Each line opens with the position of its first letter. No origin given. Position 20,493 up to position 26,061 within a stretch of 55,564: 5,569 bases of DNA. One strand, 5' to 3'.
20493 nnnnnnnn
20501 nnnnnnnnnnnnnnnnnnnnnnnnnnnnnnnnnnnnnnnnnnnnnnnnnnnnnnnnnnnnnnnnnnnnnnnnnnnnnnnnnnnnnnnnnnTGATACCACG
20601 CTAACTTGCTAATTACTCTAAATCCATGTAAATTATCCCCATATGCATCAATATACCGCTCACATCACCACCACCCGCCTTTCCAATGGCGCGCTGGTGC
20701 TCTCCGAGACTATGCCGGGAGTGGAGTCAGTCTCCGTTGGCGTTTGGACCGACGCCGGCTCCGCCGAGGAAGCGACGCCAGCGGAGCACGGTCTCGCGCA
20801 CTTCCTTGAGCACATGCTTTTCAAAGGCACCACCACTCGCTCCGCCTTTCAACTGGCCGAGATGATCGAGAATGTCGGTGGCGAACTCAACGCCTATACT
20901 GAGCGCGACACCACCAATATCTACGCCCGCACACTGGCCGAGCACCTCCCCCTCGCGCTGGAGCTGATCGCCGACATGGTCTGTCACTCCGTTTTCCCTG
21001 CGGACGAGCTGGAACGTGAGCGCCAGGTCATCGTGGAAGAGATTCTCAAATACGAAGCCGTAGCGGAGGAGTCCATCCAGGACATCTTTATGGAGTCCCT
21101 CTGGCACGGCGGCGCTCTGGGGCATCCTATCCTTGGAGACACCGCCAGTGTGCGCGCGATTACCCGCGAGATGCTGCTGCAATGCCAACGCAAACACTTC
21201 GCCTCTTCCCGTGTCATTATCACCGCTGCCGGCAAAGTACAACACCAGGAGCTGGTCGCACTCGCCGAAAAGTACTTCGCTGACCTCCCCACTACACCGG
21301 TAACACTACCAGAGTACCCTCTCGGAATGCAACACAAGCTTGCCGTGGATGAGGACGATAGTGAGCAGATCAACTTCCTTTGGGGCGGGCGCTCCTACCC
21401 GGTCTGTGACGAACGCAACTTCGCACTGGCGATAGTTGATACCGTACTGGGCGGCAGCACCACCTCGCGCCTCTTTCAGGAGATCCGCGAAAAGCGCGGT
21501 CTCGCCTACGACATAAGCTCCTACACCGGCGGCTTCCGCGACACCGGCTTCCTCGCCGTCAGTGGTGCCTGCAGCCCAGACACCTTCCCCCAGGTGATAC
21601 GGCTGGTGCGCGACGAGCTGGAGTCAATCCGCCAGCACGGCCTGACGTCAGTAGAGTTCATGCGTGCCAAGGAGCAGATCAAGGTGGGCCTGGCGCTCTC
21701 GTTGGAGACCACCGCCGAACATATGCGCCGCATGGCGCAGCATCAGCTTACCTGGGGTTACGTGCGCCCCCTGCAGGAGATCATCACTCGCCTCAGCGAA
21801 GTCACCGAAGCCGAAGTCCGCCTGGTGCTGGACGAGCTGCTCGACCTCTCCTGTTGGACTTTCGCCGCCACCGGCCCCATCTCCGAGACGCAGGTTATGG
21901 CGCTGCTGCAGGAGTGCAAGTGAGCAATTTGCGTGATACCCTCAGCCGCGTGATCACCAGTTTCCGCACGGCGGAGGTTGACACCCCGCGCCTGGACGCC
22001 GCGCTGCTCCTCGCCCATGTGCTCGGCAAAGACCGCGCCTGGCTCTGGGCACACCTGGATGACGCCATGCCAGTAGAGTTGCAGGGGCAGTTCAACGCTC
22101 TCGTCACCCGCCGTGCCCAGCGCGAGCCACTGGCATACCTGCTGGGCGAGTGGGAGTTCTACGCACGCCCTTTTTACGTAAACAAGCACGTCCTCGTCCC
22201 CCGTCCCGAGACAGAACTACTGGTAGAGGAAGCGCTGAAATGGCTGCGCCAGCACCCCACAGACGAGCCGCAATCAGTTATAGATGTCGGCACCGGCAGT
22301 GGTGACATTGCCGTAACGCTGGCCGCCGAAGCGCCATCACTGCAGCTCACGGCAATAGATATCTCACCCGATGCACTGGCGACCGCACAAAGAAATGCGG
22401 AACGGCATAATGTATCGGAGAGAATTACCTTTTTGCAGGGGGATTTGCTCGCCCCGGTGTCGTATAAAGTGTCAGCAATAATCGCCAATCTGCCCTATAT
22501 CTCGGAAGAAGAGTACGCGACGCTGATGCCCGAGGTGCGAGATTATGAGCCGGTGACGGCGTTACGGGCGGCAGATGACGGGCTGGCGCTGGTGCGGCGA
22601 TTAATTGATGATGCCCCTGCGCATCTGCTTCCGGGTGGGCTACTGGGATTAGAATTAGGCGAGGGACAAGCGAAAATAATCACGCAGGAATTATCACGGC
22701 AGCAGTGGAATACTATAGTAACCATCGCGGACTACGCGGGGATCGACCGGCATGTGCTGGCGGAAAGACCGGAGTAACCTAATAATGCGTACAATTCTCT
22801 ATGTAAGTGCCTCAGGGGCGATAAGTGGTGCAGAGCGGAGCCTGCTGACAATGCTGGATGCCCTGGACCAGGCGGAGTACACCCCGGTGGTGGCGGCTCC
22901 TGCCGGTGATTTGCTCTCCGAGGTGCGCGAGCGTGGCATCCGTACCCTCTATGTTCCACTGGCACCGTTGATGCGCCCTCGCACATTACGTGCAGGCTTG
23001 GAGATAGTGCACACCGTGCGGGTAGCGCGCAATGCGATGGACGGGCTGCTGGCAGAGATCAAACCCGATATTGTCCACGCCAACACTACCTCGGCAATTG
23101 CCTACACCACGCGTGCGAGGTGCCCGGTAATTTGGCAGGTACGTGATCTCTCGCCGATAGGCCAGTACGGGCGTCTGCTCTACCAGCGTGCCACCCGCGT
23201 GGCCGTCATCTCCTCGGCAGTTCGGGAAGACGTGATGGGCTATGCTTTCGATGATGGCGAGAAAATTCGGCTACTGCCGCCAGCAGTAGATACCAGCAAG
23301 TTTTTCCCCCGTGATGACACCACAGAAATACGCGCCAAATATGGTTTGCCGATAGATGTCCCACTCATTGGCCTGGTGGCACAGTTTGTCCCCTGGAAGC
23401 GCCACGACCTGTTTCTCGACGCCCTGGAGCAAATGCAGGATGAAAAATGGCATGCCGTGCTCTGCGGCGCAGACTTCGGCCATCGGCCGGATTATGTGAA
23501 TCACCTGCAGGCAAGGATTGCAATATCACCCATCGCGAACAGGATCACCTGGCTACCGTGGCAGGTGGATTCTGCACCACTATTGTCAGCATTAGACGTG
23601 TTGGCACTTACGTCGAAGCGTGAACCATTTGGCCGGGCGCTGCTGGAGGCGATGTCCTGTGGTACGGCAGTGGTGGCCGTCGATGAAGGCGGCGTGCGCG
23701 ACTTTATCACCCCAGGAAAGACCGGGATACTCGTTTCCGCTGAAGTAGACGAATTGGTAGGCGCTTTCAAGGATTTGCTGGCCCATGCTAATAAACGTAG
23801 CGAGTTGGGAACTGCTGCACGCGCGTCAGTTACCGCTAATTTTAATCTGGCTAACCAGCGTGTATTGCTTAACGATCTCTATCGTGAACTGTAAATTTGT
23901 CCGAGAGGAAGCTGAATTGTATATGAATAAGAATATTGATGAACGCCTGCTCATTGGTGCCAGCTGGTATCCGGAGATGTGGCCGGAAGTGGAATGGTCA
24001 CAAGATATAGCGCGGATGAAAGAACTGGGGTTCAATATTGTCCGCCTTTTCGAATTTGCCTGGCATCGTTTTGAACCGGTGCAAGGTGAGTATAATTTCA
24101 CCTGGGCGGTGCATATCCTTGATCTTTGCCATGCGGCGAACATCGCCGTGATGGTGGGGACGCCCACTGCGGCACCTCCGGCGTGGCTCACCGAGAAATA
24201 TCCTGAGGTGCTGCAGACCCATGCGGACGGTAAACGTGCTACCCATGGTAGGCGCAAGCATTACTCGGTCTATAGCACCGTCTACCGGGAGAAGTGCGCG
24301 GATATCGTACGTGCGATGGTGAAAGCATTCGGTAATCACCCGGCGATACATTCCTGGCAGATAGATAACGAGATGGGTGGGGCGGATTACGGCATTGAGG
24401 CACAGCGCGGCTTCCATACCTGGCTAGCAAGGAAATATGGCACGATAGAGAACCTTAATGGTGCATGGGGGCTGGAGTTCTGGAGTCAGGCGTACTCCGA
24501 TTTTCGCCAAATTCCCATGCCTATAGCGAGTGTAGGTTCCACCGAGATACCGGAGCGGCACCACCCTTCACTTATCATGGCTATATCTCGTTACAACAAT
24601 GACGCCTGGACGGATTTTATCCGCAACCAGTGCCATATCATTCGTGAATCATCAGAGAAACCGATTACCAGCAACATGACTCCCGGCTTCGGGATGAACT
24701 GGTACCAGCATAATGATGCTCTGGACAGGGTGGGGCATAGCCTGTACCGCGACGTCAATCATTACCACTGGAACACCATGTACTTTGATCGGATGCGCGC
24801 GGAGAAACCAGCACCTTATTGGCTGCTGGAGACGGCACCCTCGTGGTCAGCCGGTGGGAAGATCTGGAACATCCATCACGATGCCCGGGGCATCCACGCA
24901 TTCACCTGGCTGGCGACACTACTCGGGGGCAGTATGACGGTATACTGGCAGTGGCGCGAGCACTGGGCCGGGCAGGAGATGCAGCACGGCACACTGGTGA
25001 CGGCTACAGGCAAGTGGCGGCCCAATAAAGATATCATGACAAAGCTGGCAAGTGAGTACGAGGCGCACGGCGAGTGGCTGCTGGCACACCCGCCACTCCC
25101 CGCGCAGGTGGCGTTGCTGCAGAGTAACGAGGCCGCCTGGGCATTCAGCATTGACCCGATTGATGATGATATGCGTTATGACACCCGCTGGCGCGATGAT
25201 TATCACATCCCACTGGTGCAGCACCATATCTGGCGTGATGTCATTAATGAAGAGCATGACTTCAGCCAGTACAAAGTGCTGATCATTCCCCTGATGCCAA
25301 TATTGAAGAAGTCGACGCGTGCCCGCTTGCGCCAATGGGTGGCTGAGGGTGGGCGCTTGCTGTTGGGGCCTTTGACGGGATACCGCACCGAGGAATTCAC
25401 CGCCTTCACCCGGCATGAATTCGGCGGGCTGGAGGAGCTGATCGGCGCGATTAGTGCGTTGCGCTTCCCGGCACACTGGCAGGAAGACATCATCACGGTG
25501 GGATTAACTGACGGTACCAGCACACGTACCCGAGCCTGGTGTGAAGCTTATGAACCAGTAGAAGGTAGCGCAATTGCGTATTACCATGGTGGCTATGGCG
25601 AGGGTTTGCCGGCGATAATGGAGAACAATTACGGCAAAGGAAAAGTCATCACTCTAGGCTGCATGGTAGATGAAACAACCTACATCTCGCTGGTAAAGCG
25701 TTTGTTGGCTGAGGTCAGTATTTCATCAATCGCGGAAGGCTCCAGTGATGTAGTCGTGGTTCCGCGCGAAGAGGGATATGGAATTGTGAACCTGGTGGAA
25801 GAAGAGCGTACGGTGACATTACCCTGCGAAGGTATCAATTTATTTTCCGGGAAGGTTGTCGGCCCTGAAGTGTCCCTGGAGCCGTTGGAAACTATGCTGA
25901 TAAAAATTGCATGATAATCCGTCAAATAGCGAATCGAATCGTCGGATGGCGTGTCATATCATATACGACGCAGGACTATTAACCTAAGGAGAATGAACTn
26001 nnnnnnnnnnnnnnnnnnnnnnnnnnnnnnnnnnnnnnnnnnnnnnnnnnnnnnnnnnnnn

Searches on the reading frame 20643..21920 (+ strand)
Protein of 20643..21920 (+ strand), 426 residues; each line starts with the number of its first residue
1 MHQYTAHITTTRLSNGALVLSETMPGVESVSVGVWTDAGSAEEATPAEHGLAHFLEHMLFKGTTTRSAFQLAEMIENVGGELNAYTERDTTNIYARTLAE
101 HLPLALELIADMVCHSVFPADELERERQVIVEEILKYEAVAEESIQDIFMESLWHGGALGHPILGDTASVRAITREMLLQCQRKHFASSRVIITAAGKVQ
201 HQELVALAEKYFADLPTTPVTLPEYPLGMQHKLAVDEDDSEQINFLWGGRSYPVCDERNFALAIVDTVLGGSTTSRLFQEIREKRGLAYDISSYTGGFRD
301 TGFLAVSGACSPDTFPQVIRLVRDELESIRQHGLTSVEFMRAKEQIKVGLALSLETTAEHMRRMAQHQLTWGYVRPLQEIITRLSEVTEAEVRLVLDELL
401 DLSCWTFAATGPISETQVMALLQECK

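Call 12: search_protein_families(library=pfam, proteins=[window:20643-21920:+], max_evalue=0.001)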
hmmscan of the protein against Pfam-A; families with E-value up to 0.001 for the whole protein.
window:20643-21920:+ (426 aa): 2 families
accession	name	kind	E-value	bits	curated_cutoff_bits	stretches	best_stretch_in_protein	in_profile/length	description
PF05193.26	Peptidase_M16_C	-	7.9e-42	143.6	23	1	173-345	2-180/181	Peptidase M16 inactive domain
PF00675.25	Peptidase_M16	-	2.2e-36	125.4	22.3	1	19-166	2-148/149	Insulinase (Peptidase family M16)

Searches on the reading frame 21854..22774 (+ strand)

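Call 12: search_protein_families(library=pfam, proteins=[window:21854-22774:+], max_evalue=0.001)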
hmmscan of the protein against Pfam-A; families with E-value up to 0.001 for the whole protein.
window:21854-22774:+ (307 aa): 16 families
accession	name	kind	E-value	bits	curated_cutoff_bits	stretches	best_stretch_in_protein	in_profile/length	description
PF17827.6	PrmC_N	-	9e-23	81.1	23.4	1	30-98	3-71/71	PrmC N-terminal domain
PF05175.20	MTS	-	1.2e-14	54.8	23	1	135-220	28-113/170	Methyltransferase small domain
PF13649.12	Methyltransf_25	-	1.2e-12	48.8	27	1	142-229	1-90/97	Methyltransferase domain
PF13847.12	Methyltransf_31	-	2.5e-11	43.9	27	1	140-200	5-65/145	Methyltransferase domain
PF06325.19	PrmA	-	2.1e-09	37.7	22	1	128-212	152-233/296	Ribosomal protein L11 methyltransferase (PrmA)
PF08242.18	Methyltransf_12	-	5.2e-08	34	30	1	143-211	1-71/98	Methyltransferase domain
PF09445.16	Methyltransf_15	-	1.1e-06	28.8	22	1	141-203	3-63/165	RNA cap guanine-N2 methyltransferase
PF08241.18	Methyltransf_11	-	1.7e-06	29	21.2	1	143-199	1-52/95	Methyltransferase domain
PF12847.13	Methyltransf_18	-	1.8e-06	28.5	27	1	138-206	14-83/151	Methyltransferase domain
PF01170.24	UPF0020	-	7.8e-06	26.1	22.3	1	123-215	43-131/197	RMKL-like, methyltransferase domain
PF01209.24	Ubie_methyltran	-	9e-06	25.6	20.1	1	136-197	45-106/233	ubiE/COQ5 methyltransferase family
PF02390.23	Methyltransf_4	-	6.3e-05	23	24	1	141-188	4-51/173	Putative methyltransferase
PF13489.12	Methyltransf_23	-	0.00015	22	27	1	136-185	20-67/164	Methyltransferase domain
PF00891.24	Methyltransf_2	-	0.00019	21.3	22.3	1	136-200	60-123/210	O-methyltransferase domain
PF24675.1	NpmA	-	0.00037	20.3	60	1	131-184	16-69/214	16S rRNA (adenine(1408)-N(1))-methyltransferase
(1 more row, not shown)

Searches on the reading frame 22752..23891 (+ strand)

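Call 12: search_protein_families(library=pfam, proteins=[window:22752-23891:+], max_evalue=0.001)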
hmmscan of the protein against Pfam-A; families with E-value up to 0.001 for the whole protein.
window:22752-23891:+ (380 aa): 5 families
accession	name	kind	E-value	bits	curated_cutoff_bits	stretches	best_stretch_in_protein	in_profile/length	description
PF00534.26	Glycos_transf_1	-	2.9e-30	105.5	26.4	1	190-357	2-170/172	Glycosyl transferases group 1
PF13692.12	Glyco_trans_1_4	-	3.1e-25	89.5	27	1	204-344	2-141/142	Glycosyl transferases group 1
PF13439.12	Glyco_transf_4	-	9.3e-15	55.5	28.5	1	24-182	1-169/170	Glycosyltransferase Family 4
PF13579.12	Glyco_trans_4_4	-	1e-08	36.1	29.7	1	25-177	1-157/158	Glycosyl transferase 4-like domain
PF13524.12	Glyco_trans_1_2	-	2.5e-08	34.4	25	1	297-368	67-137/144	Glycosyl transferase-like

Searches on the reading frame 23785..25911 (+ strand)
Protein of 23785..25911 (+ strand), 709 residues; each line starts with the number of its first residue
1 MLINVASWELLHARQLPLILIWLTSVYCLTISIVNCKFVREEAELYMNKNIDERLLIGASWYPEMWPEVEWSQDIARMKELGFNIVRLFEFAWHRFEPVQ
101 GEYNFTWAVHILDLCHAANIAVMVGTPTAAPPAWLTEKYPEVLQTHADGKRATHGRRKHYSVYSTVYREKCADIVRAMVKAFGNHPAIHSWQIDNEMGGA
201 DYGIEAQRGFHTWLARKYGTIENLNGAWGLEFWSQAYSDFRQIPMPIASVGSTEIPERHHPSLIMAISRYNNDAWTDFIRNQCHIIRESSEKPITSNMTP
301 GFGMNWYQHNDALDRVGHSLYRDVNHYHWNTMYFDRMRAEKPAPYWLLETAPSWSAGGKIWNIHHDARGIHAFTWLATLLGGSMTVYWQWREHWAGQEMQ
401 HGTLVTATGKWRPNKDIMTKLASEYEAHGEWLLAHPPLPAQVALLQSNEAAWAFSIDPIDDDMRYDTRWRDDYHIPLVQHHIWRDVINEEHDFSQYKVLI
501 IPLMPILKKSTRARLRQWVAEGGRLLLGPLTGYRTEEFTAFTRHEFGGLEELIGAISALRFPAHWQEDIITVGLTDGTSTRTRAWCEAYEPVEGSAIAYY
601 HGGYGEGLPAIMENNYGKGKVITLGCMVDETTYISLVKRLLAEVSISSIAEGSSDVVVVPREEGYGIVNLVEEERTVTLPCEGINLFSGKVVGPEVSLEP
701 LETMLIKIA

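Call 12: search_protein_families(library=pfam, proteins=[window:23785-25911:+], max_evalue=0.001)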
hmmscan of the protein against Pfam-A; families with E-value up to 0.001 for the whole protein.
window:23785-25911:+ (709 aa): 4 families
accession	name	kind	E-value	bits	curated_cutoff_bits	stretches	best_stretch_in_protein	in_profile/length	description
PF02449.21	Glyco_hydro_42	-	7.7e-90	302.4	21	1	61-413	2-361/376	Beta-galactosidase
PF08532.16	Glyco_hydro_42M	-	6e-40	137.4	25.8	1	440-646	1-206/207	Beta-galactosidase trimerisation domain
PF14488.12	DUF4434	-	3e-05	24.1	30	1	65-207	15-143/283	Domain of unknown function (DUF4434)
PF01301.25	Glyco_hydro_35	-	5.9e-05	23.2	27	1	54-123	9-80/319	Glycosyl hydrolases family 35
